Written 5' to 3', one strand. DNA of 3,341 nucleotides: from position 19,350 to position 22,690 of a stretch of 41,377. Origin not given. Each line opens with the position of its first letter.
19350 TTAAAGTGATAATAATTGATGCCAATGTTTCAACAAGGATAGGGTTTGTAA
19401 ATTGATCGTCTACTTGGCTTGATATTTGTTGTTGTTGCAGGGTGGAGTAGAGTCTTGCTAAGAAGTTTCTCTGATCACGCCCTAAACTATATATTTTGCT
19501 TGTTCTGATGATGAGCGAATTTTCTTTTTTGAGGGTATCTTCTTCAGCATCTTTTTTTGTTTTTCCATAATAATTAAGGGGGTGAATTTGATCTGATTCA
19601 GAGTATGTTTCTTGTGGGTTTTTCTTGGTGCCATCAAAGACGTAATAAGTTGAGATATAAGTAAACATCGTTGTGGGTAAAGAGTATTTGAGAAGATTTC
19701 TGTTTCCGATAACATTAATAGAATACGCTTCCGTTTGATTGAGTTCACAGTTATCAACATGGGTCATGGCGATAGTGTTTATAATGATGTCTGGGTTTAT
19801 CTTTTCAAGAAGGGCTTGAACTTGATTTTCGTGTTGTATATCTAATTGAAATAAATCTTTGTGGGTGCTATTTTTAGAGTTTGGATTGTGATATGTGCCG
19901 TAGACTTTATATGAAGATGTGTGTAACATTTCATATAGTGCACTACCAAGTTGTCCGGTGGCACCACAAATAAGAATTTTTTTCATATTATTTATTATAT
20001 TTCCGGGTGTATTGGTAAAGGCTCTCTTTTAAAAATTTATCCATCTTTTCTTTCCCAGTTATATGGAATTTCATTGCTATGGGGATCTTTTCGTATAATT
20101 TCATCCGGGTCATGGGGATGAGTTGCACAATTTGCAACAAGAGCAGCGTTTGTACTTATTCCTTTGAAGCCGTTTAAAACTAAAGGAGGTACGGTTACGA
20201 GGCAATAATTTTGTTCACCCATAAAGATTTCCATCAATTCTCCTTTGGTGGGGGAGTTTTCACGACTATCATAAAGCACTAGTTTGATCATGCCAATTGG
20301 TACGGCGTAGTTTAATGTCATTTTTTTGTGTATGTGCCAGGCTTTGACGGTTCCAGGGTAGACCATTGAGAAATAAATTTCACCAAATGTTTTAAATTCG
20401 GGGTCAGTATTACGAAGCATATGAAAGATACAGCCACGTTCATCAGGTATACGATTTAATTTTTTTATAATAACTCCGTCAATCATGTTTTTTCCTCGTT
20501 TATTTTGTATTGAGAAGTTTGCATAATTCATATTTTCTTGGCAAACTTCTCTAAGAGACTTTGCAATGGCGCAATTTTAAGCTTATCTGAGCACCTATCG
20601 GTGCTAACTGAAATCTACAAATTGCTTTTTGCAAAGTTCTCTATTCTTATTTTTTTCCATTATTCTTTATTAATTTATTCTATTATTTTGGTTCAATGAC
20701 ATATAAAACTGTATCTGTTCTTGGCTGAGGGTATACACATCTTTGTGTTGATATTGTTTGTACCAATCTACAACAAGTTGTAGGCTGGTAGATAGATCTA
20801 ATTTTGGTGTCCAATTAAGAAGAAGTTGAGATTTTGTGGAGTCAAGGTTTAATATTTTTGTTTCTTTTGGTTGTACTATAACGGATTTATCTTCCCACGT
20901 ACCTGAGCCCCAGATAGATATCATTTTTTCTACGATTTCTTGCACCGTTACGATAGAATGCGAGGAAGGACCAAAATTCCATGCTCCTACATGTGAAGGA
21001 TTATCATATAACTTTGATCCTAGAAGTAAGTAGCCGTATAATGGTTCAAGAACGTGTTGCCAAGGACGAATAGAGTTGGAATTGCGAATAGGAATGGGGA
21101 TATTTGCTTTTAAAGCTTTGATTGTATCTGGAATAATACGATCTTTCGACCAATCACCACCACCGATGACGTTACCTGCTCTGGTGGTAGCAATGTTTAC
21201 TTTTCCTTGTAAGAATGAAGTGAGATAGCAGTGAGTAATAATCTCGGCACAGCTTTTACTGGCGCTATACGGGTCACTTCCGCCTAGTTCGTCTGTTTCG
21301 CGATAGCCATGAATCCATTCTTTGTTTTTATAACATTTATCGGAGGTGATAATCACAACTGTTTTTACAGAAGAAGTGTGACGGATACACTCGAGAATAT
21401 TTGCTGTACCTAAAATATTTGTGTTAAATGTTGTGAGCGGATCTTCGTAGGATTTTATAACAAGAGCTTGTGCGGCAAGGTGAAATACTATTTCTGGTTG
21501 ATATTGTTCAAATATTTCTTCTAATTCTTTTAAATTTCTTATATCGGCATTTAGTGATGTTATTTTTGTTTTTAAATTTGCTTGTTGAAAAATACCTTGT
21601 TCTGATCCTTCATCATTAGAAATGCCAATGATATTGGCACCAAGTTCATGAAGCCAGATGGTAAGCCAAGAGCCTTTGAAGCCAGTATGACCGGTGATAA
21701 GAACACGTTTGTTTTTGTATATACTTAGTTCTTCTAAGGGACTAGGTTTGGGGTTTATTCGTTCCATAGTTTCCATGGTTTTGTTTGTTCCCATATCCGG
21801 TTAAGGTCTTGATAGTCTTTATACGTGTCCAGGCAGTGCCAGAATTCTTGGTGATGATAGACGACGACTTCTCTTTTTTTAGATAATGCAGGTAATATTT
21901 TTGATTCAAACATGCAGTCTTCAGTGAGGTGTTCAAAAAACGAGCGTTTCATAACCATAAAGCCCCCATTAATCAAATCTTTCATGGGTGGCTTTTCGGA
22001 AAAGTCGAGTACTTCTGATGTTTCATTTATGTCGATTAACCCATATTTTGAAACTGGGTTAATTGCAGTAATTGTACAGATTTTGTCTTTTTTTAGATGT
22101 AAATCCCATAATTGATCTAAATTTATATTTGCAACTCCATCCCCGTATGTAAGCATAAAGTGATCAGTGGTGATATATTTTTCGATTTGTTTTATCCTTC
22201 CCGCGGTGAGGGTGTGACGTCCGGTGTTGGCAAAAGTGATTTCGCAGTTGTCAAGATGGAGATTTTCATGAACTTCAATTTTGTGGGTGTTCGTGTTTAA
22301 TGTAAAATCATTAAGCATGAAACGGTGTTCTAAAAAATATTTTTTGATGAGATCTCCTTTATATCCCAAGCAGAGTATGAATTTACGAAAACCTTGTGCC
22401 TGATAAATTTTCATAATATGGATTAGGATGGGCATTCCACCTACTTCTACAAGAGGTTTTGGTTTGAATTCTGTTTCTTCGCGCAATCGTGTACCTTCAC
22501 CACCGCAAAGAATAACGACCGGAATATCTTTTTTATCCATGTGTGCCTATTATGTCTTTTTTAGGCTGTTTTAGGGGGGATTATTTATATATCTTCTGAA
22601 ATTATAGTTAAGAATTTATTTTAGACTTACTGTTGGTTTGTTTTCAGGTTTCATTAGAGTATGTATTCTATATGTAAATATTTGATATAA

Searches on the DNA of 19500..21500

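Call 9: search_rna_families(source=window, start=19500, end=21500, threshold=evalue, max_evalue=10)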
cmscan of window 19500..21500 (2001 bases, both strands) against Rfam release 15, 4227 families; matches with E-value up to 10: 4.
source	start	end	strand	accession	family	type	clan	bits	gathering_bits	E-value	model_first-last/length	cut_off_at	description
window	20437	20513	-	RF02390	sau-41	Gene; sRNA;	-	19.4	80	5.7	1-156/156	no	Staphylococcus sRNA sau-41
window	20417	20510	-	RF02079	STnc180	Gene; sRNA;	-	16.2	50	3.7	1-208/208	no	Enterobacterial sRNA STnc180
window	20221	20285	+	RF00624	P9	Gene;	-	15.1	43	4.8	1-74/74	no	Pseudomonas sRNA P9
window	19857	19932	+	RF02171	RFPL3-AS1_1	Gene; lncRNA;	-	13.8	70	2.6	1-88/88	no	RFPL3 antisense RNA 1 conserved region 1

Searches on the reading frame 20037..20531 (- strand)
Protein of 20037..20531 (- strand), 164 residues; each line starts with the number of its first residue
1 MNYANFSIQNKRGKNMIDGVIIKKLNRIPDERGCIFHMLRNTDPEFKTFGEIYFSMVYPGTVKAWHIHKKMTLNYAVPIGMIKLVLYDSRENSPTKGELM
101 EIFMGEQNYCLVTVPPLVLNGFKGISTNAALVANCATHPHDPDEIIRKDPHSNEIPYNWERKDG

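Call 10: search_protein_families(library=pfam, proteins=[window:20037-20531:-])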
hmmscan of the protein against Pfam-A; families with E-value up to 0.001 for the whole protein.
window:20037-20531:- (164 aa): 1 family
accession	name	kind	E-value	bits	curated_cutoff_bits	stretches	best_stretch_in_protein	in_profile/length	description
PF00908.23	dTDP_sugar_isom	-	3e-10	40.5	27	1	16-151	3-147/168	dTDP-4-dehydrorhamnose 3,5-epimerase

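Call 25: find_encoding_contigs(protein=window:20037-20486:-, flank=3000, max_places=10)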
Protein window:20037-20486:- (149 aa): no gene with exactly this product is on record in the collection.

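Call 26: find_related_loci(query=window:20037-20486:-, collection=genome_contigs, flank=3000)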
Query window:20037-20486:- (149 aa) in genome_contigs; peptide patterns used: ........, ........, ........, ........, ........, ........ (x = any residue, [..] = any of these).
168 stretches matched a pattern; 89 encode a relative of the query (tblastn E <= 1e-3); the best 80 are kept; 80 distinct loci.
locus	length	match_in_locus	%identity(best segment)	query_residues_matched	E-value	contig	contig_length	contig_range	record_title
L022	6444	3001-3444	75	1-148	1e-76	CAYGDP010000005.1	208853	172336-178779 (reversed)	MAG TPA_asm: uncultured Verrucomicrobiota bacterium isolate ERP113451_co3_44 genome assembly, contig: NODE_8_length_2088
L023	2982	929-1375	73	1-149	2e-74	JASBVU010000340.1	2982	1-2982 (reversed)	MAG: Thermoanaerobacterium sp. isolate Bu65 NODE_15179_length_2982_cov_4.079945, whole genome shotgun sequence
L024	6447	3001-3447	71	1-149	1e-70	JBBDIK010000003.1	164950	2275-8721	MAG: Actinomycetota bacterium isolate LejiaA_67_18 Lejia_A_151_length_164950_cov_11, whole genome shotgun sequence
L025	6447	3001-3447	72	1-149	6e-69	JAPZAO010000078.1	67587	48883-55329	MAG: Candidatus Methanoperedens sp. isolate SR-VP_26_10_2019_2_100cm_44_46 SR-VP_26_10_2019_2_100cm_scaffold_232, whole 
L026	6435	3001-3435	70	1-145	4e-69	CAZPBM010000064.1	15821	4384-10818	MAG TPA_asm: uncultured Candidatus Bathyarchaeia archaeon isolate SRP231805_co4_155 genome assembly, contig: k141_257265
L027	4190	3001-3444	68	1-148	6e-69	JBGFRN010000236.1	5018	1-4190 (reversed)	MAG: Bacillota bacterium isolate BA1A45.2019.Bin.119 NODE_19216_length_5018_cov_1.645497, whole genome shotgun sequence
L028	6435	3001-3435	70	1-145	8e-69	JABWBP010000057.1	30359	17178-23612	MAG: Calditrichaceae bacterium isolate MAG_33 scaffold_1621, whole genome shotgun sequence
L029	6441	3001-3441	70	1-147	1e-68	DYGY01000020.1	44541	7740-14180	MAG TPA_asm: Thermaerobacter marianensis isolate BE2012_42_27 Afr_mines_BE2012_443_length_44541_cov_10_736928, whole gen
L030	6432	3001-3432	69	1-144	2e-68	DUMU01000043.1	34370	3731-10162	MAG TPA_asm: Bacillota bacterium isolate AS04akNAM_94 45487_AS04, whole genome shotgun sequence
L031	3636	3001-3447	70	1-149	2e-68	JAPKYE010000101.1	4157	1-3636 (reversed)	MAG: Methanobacteriota archaeon isolate LacPavin_0920_SED4_MAG_39_12 LacPavin_0920_SED4_scaffold_1527032, whole genome s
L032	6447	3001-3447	66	1-149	5e-68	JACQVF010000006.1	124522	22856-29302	MAG: Gemmatimonadetes bacterium isolate NC_groundwater_1456_Ag_S-0.65um_69_46 S_p65_S5_coassembly_k141_295654, whole gen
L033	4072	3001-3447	68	1-149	8e-68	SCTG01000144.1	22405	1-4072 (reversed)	MAG: Nitrospirae bacterium isolate FW300_bin.52 FW300_bin.52-124037, whole genome shotgun sequence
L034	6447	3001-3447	68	1-149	2e-67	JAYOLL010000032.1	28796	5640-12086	MAG: Rhodospirillales bacterium isolate 139571_S172_metabat_bins_sspec.tsv.033 NODE_1353_length_28796_cov_12.237674, who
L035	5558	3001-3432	69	1-144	2e-67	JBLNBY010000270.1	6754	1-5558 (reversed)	MAG: Bacteroidota bacterium isolate MAG139 PRJNA950955_bin45_renamed_269, whole genome shotgun sequence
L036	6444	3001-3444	68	1-148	3e-67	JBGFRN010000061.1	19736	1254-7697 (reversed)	MAG: Bacillota bacterium isolate BA1A45.2019.Bin.119 NODE_3046_length_19736_cov_1.827989, whole genome shotgun sequence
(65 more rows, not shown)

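Call 69: search_protein_families(library=ncbifam, proteins=[window:20037-20486:-], max_evalue=1e-10)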
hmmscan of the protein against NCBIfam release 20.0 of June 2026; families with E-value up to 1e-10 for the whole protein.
window:20037-20486:- (149 aa): 0 families

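Call 71: find_related_loci(query=window:20037-20486:-, collection=metagenome_contigs, flank=1500)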
Query window:20037-20486:- (149 aa) in metagenome_contigs; peptide patterns used: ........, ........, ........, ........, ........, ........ (x = any residue, [..] = any of these).
394 stretches matched a pattern; 285 encode a relative of the query (tblastn E <= 1e-3); the best 80 are kept; 80 distinct loci.
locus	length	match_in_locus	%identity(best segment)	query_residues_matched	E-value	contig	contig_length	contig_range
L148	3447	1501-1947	93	1-149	9e-96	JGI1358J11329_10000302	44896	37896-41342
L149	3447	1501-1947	93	1-149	9e-96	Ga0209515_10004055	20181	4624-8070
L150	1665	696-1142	89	1-149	1e-97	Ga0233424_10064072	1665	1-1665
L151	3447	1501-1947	73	1-149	4e-74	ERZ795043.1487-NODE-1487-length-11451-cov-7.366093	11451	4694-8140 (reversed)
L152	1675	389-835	70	1-149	3e-75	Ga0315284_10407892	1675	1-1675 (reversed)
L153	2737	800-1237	73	2-147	6e-72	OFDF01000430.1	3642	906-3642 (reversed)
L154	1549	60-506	69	1-149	2e-74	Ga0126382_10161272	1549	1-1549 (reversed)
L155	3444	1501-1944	69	2-149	4e-71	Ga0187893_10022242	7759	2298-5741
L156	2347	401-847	71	1-149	2e-71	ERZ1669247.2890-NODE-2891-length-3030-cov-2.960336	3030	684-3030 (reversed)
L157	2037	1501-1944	71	2-149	6e-73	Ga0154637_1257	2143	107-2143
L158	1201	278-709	70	2-145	9e-76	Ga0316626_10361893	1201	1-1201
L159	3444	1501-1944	69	2-149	2e-70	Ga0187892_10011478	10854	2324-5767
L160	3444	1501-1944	68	2-149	2e-70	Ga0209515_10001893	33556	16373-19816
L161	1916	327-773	72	1-149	1e-72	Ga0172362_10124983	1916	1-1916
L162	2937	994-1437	68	2-149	1e-70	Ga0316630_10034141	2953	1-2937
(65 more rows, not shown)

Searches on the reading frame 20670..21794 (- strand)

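Call 10: search_protein_families(library=pfam, proteins=[window:20670-21794:-])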
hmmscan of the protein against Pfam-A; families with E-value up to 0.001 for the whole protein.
window:20670-21794:- (374 aa): 5 families
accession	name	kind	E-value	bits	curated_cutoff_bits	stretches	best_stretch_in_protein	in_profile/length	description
PF16363.11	GDP_Man_Dehyd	-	1.9e-35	123.4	27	1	32-336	1-327/332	GDP-mannose 4,6 dehydratase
PF01370.27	Epimerase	-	4.8e-32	111.7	20.9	1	31-250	1-216/240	NAD dependent epimerase/dehydratase family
PF02719.21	Polysacc_synt_2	-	4.3e-20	72.5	20.2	1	31-248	1-206/293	Polysaccharide biosynthesis protein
PF04321.23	RmlD_sub_bind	-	3.9e-08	33.1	27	1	30-184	2-133/287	RmlD substrate binding domain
PF07993.18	NAD_binding_4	-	3.6e-05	23.5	20.1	1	97-211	84-209/258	Male sterility protein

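Call 69: search_protein_families(library=ncbifam, proteins=[window:20670-21794:-], max_evalue=1e-10)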
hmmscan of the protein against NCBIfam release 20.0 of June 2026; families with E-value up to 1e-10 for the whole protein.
window:20670-21794:- (374 aa): 8 families
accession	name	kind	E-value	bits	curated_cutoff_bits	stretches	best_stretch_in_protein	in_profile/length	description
TIGR02622.1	CDP_4_6_dhtase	equivalog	1.6e-141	471.5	278.45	1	25-365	1-352/352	CDP-glucose 4,6-dehydratase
TIGR01181.1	dTDP_gluc_dehyt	equivalog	2e-31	109.2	365.1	1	30-349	1-315/321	dTDP-glucose 4,6-dehydratase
TIGR01179.1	galE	equivalog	3.8e-23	81.8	262.3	1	30-211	1-178/332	UDP-glucose 4-epimerase GalE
TIGR04180.1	EDH_00030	hypoth_equivalog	6.1e-23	81.3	475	1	31-332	1-296/297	NAD-dependent 4,6-dehydratase LegB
NF007582.0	PRK10217.1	equivalog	6.1e-19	68.3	698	1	29-346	2-332/355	dTDP-glucose 4,6-dehydratase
NF007490.0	PRK10084.1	subfamily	5e-18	65.2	649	1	30-350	2-339/361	dTDP-glucose 4,6-dehydratase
NF007956.0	PRK10675.1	subfamily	4.8e-14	52.2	394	1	30-211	2-182/338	UDP-glucose 4-epimerase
TIGR01472.1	gmd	equivalog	5.5e-13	48.8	415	1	30-193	2-172/342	GDP-mannose 4,6-dehydratase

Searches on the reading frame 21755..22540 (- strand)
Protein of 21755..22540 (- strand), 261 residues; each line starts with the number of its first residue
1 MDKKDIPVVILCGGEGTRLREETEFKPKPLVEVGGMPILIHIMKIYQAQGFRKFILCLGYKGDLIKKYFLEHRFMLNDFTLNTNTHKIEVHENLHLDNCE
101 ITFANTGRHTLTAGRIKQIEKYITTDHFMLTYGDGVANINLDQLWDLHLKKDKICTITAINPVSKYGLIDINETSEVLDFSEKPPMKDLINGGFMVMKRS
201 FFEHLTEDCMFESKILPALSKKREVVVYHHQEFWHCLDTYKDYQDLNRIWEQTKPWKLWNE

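Call 10: search_protein_families(library=pfam, proteins=[window:21755-22540:-])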
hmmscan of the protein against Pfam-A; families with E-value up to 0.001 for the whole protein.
window:21755-22540:- (261 aa): 2 families
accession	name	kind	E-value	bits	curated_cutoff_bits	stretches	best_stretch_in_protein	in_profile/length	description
PF00483.29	NTP_transferase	-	1.1e-19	71.5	21.2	1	9-248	3-240/245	Nucleotidyl transferase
PF12804.13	NTP_transf_3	-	2.3e-07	31.6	27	1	8-64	1-50/160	MobA-like NTP transferase domain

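Call 69: search_protein_families(library=ncbifam, proteins=[window:21755-22540:-], max_evalue=1e-10)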
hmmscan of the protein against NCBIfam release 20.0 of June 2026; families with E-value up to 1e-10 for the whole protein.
window:21755-22540:- (261 aa): 10 families
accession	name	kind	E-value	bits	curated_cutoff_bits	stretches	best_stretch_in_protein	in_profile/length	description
TIGR02623.1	G1P_cyt_trans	equivalog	1.7e-77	260.3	300.25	1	8-259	3-255/255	glucose-1-phosphate cytidylyltransferase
NF049965.1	GlMnHpPGnyltfHddC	equivalog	1.3e-24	87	300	1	9-209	4-179/221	D-glycero-D-manno-heptose 1-phosphate guanosyltransferase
NF052502.1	man1P_GTase_Rv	exception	2.6e-24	85.7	440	1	8-243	3-223/352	mannose-1-phosphate guanylyltransferase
TIGR03992.1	Arch_glmU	subfamily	2.4e-23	82.7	292.1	1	8-206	3-177/393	bifunctional sugar-1-phosphate nucleotidylyltransferase/acetyltransferase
NF041313.1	UDPGP_AglF_Halo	equivalog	4.8e-20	72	400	1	9-69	4-64/234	UTP--glucose-1-phosphate uridylyltransferase AglF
TIGR02091.1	glgC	equivalog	1.7e-15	57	424.9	1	8-245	3-254/364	glucose-1-phosphate adenylyltransferase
NF045761.1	NAMPUrTaseMurU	equivalog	2.2e-14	53.8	250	1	9-248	4-225/226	N-acetylmuramate alpha-1-phosphate uridylyltransferase MurU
NF041173.1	Sug_nt_acttase_Thmprot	equivalog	2e-13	50.1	600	1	8-247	3-224/405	bifunctional sugar-1-phosphate nucleotidylyltransferase/acetyltransferase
NF002772.0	PRK02862.1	equivalog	7.5e-12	44.7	537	0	7-189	5-184/429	glucose-1-phosphate adenylyltransferase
NF003670.0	PRK05293.1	equivalog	2.4e-11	43.2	470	1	4-247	3-255/382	glucose-1-phosphate adenylyltransferase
